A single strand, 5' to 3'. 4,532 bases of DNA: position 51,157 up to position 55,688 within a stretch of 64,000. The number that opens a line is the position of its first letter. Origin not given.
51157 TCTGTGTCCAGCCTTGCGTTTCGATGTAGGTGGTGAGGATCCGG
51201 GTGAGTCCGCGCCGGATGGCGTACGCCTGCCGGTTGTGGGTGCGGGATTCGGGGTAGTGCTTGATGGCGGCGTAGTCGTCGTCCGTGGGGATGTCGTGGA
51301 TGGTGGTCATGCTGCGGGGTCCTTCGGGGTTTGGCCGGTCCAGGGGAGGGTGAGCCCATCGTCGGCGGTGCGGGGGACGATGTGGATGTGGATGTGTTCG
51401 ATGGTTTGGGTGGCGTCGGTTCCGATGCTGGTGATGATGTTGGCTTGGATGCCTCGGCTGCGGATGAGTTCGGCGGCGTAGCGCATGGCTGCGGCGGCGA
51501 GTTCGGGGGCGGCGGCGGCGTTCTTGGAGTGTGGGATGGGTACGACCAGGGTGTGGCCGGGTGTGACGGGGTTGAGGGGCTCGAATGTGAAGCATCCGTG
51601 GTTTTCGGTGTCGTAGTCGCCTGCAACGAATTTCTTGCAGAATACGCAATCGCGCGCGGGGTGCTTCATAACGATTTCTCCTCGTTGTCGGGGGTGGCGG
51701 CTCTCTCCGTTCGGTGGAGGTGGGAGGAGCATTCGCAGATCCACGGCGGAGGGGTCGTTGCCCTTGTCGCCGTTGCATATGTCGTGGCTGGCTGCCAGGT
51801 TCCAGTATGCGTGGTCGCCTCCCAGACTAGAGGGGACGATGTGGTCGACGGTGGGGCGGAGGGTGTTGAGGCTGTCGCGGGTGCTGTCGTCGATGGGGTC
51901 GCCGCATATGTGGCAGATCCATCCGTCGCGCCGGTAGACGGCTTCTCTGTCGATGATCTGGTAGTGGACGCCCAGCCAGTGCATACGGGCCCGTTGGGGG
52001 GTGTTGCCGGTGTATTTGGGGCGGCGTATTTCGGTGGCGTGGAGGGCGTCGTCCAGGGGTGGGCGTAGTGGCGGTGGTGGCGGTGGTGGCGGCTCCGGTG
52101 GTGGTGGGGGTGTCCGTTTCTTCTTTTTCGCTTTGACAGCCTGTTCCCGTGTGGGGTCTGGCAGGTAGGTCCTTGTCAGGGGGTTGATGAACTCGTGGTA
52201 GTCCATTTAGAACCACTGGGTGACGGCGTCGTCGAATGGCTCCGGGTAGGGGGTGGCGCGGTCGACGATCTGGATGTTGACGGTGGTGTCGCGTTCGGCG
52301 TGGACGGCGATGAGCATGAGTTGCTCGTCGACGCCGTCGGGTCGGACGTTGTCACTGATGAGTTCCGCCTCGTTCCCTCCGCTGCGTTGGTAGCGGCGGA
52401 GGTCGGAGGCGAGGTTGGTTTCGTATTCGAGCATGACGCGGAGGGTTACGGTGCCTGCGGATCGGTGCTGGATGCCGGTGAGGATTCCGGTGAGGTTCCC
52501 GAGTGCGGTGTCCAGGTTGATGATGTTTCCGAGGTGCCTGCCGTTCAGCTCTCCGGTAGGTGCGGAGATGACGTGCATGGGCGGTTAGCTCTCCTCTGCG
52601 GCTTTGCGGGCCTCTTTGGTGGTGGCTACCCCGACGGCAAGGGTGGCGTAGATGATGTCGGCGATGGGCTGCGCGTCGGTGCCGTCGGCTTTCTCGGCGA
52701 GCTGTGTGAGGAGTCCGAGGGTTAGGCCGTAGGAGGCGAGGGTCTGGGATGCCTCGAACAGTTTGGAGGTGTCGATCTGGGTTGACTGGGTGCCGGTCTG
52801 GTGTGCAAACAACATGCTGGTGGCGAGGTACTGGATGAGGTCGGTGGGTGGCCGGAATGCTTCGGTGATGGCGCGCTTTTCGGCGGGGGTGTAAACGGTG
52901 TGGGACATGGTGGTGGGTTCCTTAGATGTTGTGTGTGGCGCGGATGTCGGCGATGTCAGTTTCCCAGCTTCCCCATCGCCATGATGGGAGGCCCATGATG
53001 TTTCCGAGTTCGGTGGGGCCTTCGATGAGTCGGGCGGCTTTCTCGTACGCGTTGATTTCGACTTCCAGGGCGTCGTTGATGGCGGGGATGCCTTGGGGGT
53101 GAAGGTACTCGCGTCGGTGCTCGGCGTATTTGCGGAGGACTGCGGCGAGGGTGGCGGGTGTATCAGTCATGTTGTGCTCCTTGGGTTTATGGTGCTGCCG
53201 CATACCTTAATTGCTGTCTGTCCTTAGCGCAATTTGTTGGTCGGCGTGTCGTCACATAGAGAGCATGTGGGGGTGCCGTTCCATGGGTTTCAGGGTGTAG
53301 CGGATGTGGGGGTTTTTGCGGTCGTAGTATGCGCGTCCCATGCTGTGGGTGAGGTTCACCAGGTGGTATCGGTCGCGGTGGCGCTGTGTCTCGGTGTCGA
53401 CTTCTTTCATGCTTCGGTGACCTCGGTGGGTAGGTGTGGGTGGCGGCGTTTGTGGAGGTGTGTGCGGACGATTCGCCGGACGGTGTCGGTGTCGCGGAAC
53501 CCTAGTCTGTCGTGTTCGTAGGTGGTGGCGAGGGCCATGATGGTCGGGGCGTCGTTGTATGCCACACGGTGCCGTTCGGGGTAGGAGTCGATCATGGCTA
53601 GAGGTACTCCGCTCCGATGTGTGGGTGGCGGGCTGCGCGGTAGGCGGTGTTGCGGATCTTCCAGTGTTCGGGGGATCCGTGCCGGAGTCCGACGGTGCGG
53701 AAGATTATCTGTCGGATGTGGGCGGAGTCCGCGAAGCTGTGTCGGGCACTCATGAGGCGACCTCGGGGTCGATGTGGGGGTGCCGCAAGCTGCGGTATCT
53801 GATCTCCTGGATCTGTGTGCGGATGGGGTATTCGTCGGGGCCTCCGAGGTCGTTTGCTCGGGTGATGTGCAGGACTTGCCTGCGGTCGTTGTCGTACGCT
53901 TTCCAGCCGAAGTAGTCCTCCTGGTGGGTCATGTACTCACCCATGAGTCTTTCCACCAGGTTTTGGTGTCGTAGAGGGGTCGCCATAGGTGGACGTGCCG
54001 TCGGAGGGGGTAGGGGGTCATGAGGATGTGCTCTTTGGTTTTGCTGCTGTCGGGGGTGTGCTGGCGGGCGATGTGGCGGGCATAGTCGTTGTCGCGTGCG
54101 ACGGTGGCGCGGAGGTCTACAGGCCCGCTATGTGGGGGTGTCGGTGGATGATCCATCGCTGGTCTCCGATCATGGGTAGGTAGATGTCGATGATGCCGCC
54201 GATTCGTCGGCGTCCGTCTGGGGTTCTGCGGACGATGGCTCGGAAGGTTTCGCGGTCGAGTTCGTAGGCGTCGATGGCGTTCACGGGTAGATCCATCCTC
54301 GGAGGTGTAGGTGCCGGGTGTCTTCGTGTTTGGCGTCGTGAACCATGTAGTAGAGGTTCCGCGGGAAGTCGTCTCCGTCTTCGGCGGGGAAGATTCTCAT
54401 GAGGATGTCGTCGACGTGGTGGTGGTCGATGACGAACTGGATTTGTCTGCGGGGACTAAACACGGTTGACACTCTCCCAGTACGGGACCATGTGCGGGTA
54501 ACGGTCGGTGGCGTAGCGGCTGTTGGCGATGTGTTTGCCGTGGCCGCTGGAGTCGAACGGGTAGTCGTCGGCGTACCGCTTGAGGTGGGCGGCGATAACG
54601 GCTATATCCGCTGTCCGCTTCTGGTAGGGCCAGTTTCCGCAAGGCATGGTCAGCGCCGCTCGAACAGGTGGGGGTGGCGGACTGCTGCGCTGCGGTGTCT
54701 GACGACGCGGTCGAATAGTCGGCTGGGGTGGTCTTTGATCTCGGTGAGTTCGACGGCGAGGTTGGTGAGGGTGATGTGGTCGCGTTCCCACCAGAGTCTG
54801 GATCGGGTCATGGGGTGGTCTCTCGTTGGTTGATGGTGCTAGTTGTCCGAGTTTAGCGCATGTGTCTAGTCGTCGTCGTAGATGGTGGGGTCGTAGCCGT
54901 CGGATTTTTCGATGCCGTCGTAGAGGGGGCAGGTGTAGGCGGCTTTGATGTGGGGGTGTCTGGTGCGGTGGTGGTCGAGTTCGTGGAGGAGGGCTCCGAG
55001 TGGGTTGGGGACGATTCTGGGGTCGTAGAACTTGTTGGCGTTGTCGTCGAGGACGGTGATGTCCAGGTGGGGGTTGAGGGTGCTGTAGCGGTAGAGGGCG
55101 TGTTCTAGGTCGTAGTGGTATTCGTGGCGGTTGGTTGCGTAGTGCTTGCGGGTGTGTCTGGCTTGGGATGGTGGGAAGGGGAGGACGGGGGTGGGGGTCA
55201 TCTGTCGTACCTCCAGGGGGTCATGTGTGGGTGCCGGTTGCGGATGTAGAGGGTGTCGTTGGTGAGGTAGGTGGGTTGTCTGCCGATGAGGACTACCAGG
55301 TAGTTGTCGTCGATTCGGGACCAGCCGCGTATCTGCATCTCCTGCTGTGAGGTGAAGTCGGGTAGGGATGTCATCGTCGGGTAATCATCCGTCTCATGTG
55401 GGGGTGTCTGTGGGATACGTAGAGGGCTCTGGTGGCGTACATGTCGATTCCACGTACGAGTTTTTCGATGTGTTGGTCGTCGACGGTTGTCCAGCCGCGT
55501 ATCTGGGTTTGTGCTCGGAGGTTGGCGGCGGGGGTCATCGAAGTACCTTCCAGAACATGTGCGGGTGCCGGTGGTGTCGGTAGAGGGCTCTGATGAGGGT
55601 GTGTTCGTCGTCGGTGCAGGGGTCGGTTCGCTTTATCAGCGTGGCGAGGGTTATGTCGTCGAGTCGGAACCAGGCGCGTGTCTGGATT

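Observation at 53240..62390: Approximately 9.2-kb tandem array of about 45-50 diversified small ORFs sharing a near-C-terminal R-H-P-H-(I/L/M) motif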

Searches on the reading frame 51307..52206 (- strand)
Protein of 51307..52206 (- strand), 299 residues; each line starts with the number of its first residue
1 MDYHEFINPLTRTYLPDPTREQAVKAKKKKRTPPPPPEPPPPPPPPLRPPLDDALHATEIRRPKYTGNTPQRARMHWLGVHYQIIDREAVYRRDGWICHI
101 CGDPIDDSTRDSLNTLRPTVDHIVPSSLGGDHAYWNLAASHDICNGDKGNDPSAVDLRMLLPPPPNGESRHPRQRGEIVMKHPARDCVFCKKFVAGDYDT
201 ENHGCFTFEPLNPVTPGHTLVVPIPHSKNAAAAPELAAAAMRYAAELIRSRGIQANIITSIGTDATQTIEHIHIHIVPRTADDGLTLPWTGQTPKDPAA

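Call 14: search_protein_families(library=phrogs, proteins=[window:51307-52206:-], max_evalue=0.00001)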
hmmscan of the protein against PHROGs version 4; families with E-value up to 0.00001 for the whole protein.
window:51307-52206:- (299 aa): 16 families
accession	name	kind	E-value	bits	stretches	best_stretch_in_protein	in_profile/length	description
phrog_3962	-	unknown function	5.7e-32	111.4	1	186-293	4-118/145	-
phrog_338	-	DNA, RNA and nucleotide metabolism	6.5e-17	62.9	1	86-167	202-270/340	HNH endonuclease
phrog_5718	-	DNA, RNA and nucleotide metabolism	7.7e-12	45.9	1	86-153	119-178/394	HNH endonuclease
phrog_8660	-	DNA, RNA and nucleotide metabolism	2.7e-10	41.7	1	24-150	78-178/196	HNH endonuclease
phrog_1035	-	DNA, RNA and nucleotide metabolism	4.6e-10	40.8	1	69-152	129-214/271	endonuclease VII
phrog_16726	-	DNA, RNA and nucleotide metabolism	1.1e-09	39.5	1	87-156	85-148/308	HNH endonuclease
phrog_1271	-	DNA, RNA and nucleotide metabolism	1.2e-09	39.1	1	85-151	256-318/361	HNH endonuclease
phrog_19494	-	unknown function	2.9e-09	38.1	1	204-283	23-108/120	-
phrog_333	-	DNA, RNA and nucleotide metabolism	7.4e-09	36.9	1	87-175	25-105/138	HNH endonuclease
phrog_7785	-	DNA, RNA and nucleotide metabolism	4.6e-08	34.2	1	87-151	62-114/147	HNH endonuclease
phrog_6050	-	DNA, RNA and nucleotide metabolism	1e-07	32.1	1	88-152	304-361/402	HNH endonuclease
phrog_2214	-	DNA, RNA and nucleotide metabolism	1.6e-06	28.5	1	86-152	184-240/429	HNH endonuclease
phrog_9645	-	DNA, RNA and nucleotide metabolism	2e-06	28.6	1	89-151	15-72/168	HNH endonuclease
phrog_9508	-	DNA, RNA and nucleotide metabolism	2.2e-06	28.7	1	92-150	17-73/171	HNH endonuclease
phrog_14314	-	DNA, RNA and nucleotide metabolism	3.1e-06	28.7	1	90-149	11-62/252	HNH endonuclease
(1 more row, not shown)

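Call 85: search_protein_families(library=pfam, proteins=[window:51307-52206:-], max_evalue=0.001)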
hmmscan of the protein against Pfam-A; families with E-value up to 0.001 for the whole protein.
window:51307-52206:- (299 aa): 4 families
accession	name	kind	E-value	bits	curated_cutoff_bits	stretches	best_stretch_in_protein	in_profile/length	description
PF01230.28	HIT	-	1.4e-10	42.1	21.5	1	201-280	11-96/98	HIT domain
PF01844.29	HNH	-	1.8e-07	31.6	21.4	1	98-150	1-46/47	HNH endonuclease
PF14279.12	HNH_5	-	6.3e-05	23.3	27.5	1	98-151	1-46/56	HNH endonuclease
PF13395.12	HNH_4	-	8.5e-05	22.9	22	1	117-151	17-51/54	HNH endonuclease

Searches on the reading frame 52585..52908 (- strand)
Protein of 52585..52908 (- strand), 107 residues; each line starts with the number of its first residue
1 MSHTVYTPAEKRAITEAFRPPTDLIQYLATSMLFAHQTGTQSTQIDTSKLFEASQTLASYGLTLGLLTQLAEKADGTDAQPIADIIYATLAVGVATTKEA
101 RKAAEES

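Call 56: find_related_loci(query=window:52585-52908:-, collection=viral_contigs, flank=10000)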
Query window:52585-52908:- (107 aa) in viral_contigs; peptide patterns used: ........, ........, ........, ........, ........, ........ (x = any residue, [..] = any of these).
36 stretches matched a pattern, but none encodes a relative of the query by tblastn (E <= 1e-3).

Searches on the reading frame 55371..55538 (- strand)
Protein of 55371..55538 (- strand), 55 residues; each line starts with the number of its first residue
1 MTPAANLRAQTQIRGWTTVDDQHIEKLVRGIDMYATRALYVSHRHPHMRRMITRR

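Call 86: predict_structure(alignment_id=A3)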
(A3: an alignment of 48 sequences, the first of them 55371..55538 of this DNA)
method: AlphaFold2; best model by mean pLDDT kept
length: 55 residues; sequences in the alignment: 48
mean_pLDDT: 71.5   pTM: 0.41
mean pLDDT of the five models: 71.5, 70.5, 67.5, 65.4, 64.6
residues with pLDDT >= 90: 0; 70-90: 41; 50-70: 10; < 50: 4
segments of 3 or more residues with pLDDT < 50: 1-3
pLDDT, mean of each block of 10 residues (from residue 1): 60 76 79 72 76 61
secondary structure, 60 per line:
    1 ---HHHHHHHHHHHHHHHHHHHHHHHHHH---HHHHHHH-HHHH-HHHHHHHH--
elements in order: H4-29 H33-39 H41-44 H46-53
